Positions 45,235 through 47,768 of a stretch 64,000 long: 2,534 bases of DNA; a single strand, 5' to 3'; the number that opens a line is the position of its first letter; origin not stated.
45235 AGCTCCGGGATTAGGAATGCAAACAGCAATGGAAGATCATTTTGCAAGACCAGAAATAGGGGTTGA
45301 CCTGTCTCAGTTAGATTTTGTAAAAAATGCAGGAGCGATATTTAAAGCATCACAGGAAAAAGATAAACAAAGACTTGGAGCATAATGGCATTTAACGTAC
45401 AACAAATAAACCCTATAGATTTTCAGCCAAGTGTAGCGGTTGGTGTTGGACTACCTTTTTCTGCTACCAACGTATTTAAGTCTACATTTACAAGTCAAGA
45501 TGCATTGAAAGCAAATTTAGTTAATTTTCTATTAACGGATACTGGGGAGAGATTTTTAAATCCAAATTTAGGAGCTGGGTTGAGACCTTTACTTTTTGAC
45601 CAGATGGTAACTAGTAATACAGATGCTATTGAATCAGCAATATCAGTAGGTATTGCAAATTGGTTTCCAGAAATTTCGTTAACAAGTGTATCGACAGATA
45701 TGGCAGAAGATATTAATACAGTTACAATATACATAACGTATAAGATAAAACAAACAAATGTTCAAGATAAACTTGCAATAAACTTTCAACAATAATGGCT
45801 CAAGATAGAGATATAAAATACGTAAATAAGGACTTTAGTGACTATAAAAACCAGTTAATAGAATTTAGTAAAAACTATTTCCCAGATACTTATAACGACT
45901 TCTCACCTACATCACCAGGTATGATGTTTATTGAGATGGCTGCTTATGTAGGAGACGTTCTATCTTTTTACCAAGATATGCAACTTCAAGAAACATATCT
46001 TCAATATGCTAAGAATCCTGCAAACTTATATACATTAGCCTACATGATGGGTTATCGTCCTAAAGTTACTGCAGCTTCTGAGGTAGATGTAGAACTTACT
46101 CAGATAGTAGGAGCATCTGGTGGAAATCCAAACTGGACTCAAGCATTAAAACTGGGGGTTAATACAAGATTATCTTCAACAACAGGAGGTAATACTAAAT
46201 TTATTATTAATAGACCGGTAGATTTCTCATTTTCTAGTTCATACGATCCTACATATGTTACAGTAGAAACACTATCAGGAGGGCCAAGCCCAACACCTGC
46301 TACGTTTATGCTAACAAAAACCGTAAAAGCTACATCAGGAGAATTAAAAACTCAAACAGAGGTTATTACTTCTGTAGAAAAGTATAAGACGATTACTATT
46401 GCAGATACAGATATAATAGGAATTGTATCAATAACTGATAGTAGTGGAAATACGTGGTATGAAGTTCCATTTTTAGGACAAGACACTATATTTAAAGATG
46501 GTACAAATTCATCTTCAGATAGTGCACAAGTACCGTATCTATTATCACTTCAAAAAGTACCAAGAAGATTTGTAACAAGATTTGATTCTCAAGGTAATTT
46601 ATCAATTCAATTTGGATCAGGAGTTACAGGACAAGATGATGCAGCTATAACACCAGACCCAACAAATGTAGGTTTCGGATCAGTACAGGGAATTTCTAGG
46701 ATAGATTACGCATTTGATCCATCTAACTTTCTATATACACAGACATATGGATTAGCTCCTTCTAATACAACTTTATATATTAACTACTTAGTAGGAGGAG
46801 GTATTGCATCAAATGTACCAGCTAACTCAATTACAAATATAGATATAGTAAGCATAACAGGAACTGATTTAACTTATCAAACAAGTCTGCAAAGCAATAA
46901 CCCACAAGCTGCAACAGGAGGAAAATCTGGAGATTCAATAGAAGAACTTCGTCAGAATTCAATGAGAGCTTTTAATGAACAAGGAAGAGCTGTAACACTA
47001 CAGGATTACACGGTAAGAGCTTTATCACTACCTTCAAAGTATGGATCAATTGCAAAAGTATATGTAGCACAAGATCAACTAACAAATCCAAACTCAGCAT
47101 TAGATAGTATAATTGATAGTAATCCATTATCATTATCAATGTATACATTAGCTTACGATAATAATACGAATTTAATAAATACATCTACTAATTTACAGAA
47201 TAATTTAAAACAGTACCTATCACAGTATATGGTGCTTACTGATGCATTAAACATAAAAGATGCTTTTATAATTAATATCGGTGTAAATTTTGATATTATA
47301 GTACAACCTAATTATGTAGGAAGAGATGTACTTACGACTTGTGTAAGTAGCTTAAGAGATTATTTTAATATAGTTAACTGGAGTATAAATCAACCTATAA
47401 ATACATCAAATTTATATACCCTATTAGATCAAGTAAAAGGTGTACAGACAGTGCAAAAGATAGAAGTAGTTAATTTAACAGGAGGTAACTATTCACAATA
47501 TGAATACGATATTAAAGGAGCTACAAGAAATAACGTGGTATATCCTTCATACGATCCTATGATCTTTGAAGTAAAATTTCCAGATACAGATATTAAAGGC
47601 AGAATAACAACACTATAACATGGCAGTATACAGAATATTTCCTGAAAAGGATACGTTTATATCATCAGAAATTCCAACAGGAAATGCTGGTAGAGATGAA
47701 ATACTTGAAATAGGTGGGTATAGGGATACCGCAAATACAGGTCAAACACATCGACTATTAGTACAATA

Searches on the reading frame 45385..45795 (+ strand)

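Call 42: search_protein_families(library=phrogs, proteins=[window:45385-45795:+], max_evalue=0.001)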
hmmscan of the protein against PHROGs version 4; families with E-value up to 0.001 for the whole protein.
window:45385-45795:+ (136 aa): 2 families
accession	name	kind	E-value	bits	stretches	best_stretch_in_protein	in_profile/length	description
phrog_261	-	tail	8e-16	59.6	1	38-131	44-136/312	baseplate wedge subunit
phrog_43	-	tail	8.6e-11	42.6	1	34-129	15-111/126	baseplate wedge subunit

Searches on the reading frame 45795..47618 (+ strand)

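Call 42: search_protein_families(library=phrogs, proteins=[window:45795-47618:+], max_evalue=0.001)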
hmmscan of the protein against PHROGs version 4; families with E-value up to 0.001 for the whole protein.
window:45795-47618:+ (607 aa): 2 families
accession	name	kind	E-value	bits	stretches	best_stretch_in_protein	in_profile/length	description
phrog_219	-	tail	3.3e-19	69.9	2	257-540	214-441/598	baseplate wedge subunit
phrog_10646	-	tail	2.1e-12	46.8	1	7-105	26-124/1142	baseplate wedge subunit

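Call 43: search_protein_families(library=pfam, proteins=[window:45795-47618:+], max_evalue=0.01)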
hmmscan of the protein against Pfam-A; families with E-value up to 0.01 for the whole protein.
window:45795-47618:+ (607 aa): 0 families
